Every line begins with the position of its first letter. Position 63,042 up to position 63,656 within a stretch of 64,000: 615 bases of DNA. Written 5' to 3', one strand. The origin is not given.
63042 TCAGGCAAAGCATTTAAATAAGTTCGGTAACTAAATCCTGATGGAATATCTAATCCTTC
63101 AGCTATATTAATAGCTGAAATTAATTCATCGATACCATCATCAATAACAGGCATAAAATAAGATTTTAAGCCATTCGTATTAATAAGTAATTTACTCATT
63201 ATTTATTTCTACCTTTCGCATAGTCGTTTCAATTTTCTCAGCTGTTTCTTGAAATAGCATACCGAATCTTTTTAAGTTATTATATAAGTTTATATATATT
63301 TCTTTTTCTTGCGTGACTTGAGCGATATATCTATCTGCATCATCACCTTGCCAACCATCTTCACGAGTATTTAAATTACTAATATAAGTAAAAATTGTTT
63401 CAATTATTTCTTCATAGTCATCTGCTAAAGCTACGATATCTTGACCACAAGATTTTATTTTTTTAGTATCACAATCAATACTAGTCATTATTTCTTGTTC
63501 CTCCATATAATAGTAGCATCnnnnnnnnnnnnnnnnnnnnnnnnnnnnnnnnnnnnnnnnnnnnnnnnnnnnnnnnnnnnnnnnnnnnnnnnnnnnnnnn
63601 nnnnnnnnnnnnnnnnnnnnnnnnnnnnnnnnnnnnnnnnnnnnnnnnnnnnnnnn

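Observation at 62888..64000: Convergent minus-strand cluster of roughly 100-aa WXG100-like proteins abutting the locus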

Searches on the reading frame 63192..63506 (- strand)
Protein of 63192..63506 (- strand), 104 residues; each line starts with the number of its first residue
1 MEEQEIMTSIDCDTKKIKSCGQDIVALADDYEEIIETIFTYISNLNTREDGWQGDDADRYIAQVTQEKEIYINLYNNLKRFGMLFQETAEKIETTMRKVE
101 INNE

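Call 7: search_protein_families(library=pfam, max_evalue=1, proteins=[window:63192-63506:-])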
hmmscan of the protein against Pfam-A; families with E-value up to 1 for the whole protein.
window:63192-63506:- (104 aa): 4 families
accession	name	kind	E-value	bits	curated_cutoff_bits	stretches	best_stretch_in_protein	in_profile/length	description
PF18879.6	EspA_EspE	-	0.0082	17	27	1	49-97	32-80/84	EspA/EspE family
PF06013.18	WXG100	-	0.018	15.7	27.3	1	10-95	2-84/86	Proteins of 100 residues with WXG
PF18663.7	Pallilysin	-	0.031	14.7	25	1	56-102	40-87/118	Pallilysin beta barrel domain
PF24258.1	DUF7459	-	0.15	12.8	27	1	9-73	11-71/105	Domain of unknown function (DUF7459)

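Call 8: search_protein_families(library=ncbifam, max_evalue=1, proteins=[window:63192-63506:-])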
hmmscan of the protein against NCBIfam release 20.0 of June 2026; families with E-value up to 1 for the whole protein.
window:63192-63506:- (104 aa): 1 family
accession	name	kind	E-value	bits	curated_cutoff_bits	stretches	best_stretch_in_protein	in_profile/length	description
TIGR03930.1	WXG100_ESAT6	subfamily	0.0022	18.2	44.85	1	12-95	4-84/90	WXG100 family type VII secretion target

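Call 15: search_solved_structures(query=window:63192-63506:-, max_evalue=10)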
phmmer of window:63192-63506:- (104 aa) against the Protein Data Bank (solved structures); distinct sequences matched with E-value up to 10: 13.
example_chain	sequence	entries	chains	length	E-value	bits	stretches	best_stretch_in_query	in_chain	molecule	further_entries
3gfk_B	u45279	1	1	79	0.2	15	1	55-100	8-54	DNA-directed RNA polymerase subunit alpha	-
1z3e_B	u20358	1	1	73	0.6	13.4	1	59-100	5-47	DNA-directed RNA polymerase alpha chain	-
3ihq_B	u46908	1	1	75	0.66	13.3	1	60-100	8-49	DNA-directed RNA polymerase subunit alpha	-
1c1k_A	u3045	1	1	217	0.72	13.2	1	33-101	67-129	BPT4 GENE 59 HELICASE ASSEMBLY PROTEIN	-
7oyx_A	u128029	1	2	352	1.6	12.1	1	14-59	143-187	Putrescine-binding periplasmic protein PotF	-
8asz_A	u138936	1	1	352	1.6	12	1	14-59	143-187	Putrescine-binding periplasmic protein PotF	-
7oyy_A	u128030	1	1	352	1.6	12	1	14-59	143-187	Putrescine-binding periplasmic protein PotF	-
7oyv_A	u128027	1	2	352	1.7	12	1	14-59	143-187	Putrescine-binding periplasmic protein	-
7oyw_A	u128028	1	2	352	1.7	12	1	14-59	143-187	Putrescine-binding periplasmic protein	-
7oyu_A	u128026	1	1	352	1.7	12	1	14-59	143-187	Putrescine-binding periplasmic protein PotF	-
7oys_A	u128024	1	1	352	1.7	12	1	14-59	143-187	Putrescine-binding periplasmic protein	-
7oyz_A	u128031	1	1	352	1.7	12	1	14-59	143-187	Putrescine-binding periplasmic protein PotF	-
7oyt_A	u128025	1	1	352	1.7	12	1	14-59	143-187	Putrescine-binding periplasmic protein PotF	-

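Call 17: find_homologous_proteins(query=window:63192-63506:-, max_evalue=0.01)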
Query window:63192-63506:- (104 aa): 2 proteins with E <= 0.01 among 2 candidates.
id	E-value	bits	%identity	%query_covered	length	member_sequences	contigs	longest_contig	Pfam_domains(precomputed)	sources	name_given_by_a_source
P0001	1.0e-60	219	99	100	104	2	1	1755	-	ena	-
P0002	6.9e-23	98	49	88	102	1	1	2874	-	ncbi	-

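Call 18: find_encoding_contigs(protein=P0002, flank=10000, max_places=4)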
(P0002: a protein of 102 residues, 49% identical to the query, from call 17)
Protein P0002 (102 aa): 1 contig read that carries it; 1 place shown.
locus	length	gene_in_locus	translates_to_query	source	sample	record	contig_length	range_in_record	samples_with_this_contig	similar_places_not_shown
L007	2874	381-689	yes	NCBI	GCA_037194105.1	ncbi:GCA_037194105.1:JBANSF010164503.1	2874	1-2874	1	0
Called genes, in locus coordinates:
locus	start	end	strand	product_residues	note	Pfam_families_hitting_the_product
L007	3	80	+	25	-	?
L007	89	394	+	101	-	-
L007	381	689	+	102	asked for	-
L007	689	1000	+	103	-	-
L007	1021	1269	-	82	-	-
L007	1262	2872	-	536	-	?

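Call 19: find_related_loci(query=window:63192-63506:-, collection=genome_contigs, flank=10000)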
Query window:63192-63506:- (104 aa) in genome_contigs; peptide patterns used: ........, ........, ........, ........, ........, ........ (x = any residue, [..] = any of these).
235 stretches matched a pattern, but none encodes a relative of the query by tblastn (E <= 1e-3).

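Call 23: find_related_loci(query=A1, collection=metagenome_contigs, flank=10000)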
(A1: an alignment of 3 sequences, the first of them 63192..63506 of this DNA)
Query A1 (104 aa) in metagenome_contigs; peptide patterns used: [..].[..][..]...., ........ (x = any residue, [..] = any of these).
80 stretches matched a pattern, but none encodes a relative of the query by tblastn (E <= 1e-3).

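Call 38: search_protein_representatives(alignment_id=A1)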
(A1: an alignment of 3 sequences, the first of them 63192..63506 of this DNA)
Query: 3 sequences, 104 profile positions. Proteins with E-value up to 0.001 (for the whole library): 339; up to 1e-10: 49; up to 1e-30: 2. The best 150 are listed.
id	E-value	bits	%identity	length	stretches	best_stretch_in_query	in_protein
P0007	5.1e-40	152.0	-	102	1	7-102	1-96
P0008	6.0e-34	132.5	-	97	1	7-100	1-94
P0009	1.4e-18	83.2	-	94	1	8-103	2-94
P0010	5.5e-17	78.0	-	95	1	7-99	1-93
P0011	1.6e-16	76.5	-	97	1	7-98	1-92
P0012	3.0e-16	75.6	-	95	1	7-95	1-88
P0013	3.6e-16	75.4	-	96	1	7-97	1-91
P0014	1.6e-15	73.3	-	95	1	7-98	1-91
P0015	5.3e-15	71.6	-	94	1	7-98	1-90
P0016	1.5e-14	70.2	-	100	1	10-99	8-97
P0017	4.5e-14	68.6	-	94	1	7-102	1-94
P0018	6.3e-14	68.2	-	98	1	7-102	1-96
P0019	8.4e-14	67.8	-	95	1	7-99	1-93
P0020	1.7e-13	66.8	-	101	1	11-95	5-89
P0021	1.7e-13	66.8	-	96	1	7-98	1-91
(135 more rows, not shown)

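Call 40: search_protein_families(library=pfam, alignment_id=A8, max_evalue=0.001)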
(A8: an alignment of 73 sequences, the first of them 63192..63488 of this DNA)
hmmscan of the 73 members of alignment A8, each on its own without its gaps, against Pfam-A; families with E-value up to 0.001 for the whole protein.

A. member 1, window:63192-63488:- (98 aa): 0 families

B. families by the number of members that match (of 73 scanned): 2 families
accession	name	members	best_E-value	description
PF06013.18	WXG100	24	5.7e-08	Proteins of 100 residues with WXG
PF10824.14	T7SS_ESX_EspC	3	6.6e-05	Excreted virulence factor EspC, type VII ESX diderm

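Call 41: search_solved_structures(query=A8, max_evalue=1, show_alignments=1)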
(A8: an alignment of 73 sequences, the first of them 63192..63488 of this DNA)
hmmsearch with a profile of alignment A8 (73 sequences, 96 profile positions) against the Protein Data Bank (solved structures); distinct sequences matched with E-value up to 1: 38.
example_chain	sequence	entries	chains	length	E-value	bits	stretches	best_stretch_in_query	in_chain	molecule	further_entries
3zbh_A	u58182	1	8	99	3.9e-06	30.1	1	26-91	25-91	ESXA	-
4j42_A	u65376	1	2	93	5.2e-05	26.5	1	1-89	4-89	secreted protein EsxB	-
4j7j_A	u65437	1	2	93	5.4e-05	26.4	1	1-89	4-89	secreted protein EsxB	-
6yqx_A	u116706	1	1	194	7.1e-05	26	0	64-94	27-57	de novo designed TIM barrel DeNovoTIM13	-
4j41_A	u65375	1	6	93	8.4e-05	25.8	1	1-89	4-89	secreted protein EsxB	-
4j7k_A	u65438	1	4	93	9.3e-05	25.7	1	1-89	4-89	secreted protein EsxB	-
4j10_A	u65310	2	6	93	0.00014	25.1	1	1-89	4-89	SECRETED PROTEIN ESXB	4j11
4iyh_A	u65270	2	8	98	0.00015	25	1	1-89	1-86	Secreted protein EsxB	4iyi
6wvs_A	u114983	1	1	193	0.00022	24.5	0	67-94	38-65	DeNovoTIM15 hyperstable de novo TIM barrel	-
7p12_A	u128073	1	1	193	0.00038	23.7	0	65-94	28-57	DeNovoTIM13-SB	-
3o9o_A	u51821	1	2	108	0.001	22.4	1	1-89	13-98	Uncharacterized protein gbs1074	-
3gvm_A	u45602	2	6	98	0.0012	22.1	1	1-89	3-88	Putative uncharacterized protein SAG1039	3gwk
12fa_A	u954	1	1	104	0.0012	22.1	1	15-87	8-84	ESAT-6-like protein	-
6z2i_A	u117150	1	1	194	0.0019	21.4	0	63-94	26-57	de novo designed TIM barrel DeNovoTIM6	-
3fav_A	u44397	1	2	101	0.0022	21.3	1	1-86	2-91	ESAT-6-like protein esxB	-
2vs0_A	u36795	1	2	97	0.0033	20.7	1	1-92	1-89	VIRULENCE FACTOR ESXA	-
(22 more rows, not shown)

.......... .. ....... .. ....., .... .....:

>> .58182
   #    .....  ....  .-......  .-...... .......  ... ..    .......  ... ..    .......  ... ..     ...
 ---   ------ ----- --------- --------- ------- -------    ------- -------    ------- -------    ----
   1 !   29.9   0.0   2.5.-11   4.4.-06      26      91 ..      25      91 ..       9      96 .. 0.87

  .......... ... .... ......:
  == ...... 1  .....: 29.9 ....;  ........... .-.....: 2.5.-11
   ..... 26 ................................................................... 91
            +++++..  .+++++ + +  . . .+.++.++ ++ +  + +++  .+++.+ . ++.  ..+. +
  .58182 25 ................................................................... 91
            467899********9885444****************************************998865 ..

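Call 62: search_protein_families(library=phrogs, max_evalue=0.01, proteins=[window:63192-63506:-])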
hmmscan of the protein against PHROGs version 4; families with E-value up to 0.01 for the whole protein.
window:63192-63506:- (104 aa): 1 family
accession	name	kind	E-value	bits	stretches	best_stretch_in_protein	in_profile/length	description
phrog_24238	-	unknown function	0.0018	19.4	1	41-95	13-64/74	-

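Call 92: find_encoding_contigs(protein=P0009, flank=8000, max_places=3)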
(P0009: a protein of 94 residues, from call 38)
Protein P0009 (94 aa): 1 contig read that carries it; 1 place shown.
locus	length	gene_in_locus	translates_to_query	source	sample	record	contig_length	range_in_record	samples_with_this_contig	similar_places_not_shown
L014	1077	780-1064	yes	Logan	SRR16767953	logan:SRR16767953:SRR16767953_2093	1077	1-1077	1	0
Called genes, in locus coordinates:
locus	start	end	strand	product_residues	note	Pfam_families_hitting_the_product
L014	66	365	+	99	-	-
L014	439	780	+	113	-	PF08702:Fib_alpha (weak)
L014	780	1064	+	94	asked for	-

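Call 93: find_encoding_contigs(protein=P0010, flank=8000, max_places=2)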
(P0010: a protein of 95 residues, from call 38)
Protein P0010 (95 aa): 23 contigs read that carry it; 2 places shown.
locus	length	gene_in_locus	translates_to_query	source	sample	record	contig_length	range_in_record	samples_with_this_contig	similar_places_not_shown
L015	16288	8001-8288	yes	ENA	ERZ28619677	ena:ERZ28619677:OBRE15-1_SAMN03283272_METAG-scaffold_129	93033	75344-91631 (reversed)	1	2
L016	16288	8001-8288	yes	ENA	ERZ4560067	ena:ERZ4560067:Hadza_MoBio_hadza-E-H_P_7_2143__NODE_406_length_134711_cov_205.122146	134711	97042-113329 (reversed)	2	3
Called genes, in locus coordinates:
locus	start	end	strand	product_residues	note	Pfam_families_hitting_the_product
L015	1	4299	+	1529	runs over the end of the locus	PF16697:Yop-YscD_cpl (faint), PF00498:FHA (weak), PF01580:FtsK_SpoIIIE, PF13555:AAA_29 (faint), PF01580:FtsK_SpoIIIE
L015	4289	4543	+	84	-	-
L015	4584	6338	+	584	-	-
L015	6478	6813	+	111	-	PF06013:WXG100 (weak)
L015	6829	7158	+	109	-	-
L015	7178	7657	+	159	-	-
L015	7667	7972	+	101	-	-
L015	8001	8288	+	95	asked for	PF06013:WXG100 (weak)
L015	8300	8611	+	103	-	-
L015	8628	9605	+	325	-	PF13780:DUF4176, PF22692:LlgE_F_G_D1 (faint)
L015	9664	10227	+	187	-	PF04011:LemA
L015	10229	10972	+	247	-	-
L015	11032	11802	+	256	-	-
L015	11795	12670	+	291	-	-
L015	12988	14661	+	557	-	PF19789:DUF6273 (faint)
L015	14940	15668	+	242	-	PF01966:HD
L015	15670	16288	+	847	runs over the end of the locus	PF00133:tRNA-synt_1, PF01406:tRNA-synt_1e (faint), PF09334:tRNA-synt_1g, PF13603:tRNA-synt_1_2 (faint), PF09334:tRNA-synt_1g, PF08264:Anticodon_1, PF10458:Val_tRNA-synt_C (weak)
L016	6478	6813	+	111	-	PF06013:WXG100 (weak)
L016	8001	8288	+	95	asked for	PF06013:WXG100 (weak)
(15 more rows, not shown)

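Call 94: find_encoding_contigs(protein=P0011, flank=8000, max_places=2)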
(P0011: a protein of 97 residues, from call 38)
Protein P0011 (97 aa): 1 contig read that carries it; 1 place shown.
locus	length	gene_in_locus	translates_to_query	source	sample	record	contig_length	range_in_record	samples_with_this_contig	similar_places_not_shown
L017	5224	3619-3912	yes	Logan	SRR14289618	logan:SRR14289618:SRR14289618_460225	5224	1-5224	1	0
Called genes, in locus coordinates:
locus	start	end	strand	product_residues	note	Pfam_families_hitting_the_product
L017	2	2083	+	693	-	?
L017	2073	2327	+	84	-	-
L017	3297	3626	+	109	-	-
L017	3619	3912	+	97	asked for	-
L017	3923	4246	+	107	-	-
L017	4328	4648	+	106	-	-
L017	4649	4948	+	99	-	-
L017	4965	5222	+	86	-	?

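Call 109: search_protein_families(library=pfam, max_evalue=0.01, proteins=[L015:4584-6338:+, L015:6829-7158:+, L015:7178-7657:+, L015:7667-7972:+, L015:8300-8611:+, L017:3923-4246:+, L017:3297-3626:+, L017:4649-4948:+])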
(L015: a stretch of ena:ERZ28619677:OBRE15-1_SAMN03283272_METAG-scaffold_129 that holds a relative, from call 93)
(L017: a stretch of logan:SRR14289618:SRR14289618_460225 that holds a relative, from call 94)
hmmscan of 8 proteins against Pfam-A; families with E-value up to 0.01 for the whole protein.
L015:4584-6338:+ (584 aa): 0 families

L015:6829-7158:+ (109 aa): 1 family
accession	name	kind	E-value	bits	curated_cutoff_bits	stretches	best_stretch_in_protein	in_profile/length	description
PF06013.18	WXG100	-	0.00018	22.2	27.3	1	30-82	21-76/86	Proteins of 100 residues with WXG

L015:7178-7657:+ (159 aa): 3 families
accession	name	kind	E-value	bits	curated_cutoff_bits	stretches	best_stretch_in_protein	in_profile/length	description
PF15299.11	ALS2CR8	-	0.0022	18.4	28.9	1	58-142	145-230/235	Amyotrophic lateral sclerosis 2 chromosomal region candidate gene 8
PF22872.1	DUF7018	-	0.0032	18.1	27.8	0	38-143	15-104/116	Domain of unknown function (DUF7018)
PF17278.7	DUF5343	-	0.0096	16.6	27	0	107-147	71-113/140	Family of unknown function (DUF5343)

L015:7667-7972:+ (101 aa): 0 families

L015:8300-8611:+ (103 aa): 0 families

L017:3923-4246:+ (107 aa): 0 families

L017:3297-3626:+ (109 aa): 0 families

L017:4649-4948:+ (99 aa): 2 families
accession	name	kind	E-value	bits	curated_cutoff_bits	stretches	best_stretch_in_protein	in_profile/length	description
PF06013.18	WXG100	-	0.00016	22.3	27.3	1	29-95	22-86/86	Proteins of 100 residues with WXG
PF24235.1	RHG29_45_N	-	0.0044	17.7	27.7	0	59-88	2-31/108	Rho GTPase-activating protein 29/45 N-terminal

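Call 110: find_encoding_contigs(protein=P0012, flank=9000, max_places=2)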
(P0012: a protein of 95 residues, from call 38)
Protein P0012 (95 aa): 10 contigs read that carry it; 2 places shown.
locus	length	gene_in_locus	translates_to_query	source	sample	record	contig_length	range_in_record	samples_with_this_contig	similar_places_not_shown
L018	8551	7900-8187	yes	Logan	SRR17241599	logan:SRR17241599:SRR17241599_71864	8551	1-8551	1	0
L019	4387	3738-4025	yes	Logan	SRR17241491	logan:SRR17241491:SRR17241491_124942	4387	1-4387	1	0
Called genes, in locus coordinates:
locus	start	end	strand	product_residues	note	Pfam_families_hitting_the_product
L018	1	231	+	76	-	?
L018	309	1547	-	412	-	PF02388:FemAB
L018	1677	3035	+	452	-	PF21799:MurD-like_N, PF08245:Mur_ligase_M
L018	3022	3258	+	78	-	PF07866:DUF1653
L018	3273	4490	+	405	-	PF03952:Enolase_N, PF00113:Enolase_C, PF13378:MR_MLE_C (weak)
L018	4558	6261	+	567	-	-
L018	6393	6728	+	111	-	-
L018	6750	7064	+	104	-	-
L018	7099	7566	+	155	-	-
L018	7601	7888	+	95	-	-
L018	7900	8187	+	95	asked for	PF06013:WXG100 (weak)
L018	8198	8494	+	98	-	-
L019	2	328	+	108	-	?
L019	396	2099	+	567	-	-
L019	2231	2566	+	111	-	-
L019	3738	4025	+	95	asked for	PF06013:WXG100 (weak)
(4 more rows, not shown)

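Call 111: find_encoding_contigs(protein=P0016, flank=9000, max_places=2)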
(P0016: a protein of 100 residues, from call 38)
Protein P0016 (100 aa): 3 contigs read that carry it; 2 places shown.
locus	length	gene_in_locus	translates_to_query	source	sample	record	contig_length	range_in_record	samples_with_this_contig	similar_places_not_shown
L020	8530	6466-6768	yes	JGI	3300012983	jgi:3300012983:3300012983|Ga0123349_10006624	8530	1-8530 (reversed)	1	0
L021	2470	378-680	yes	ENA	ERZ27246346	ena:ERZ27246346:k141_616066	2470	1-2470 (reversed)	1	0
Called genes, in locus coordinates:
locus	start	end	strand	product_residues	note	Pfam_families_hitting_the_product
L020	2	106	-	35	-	?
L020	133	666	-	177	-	PF17231:DUF5305 (weak)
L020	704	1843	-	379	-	PF10502:Peptidase_S26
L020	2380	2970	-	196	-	PF00583:Acetyltransf_1 (weak), PF13302:Acetyltransf_3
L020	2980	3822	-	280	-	-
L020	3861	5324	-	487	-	PF09547:SpoIVA_ATPase, PF20438:SpoIVA_middle, PF20439:SpoIVA_C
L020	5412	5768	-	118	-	-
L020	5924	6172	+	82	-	-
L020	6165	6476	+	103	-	-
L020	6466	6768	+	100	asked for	-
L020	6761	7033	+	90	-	-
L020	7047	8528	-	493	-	?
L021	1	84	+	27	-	?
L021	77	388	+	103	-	-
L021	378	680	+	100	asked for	-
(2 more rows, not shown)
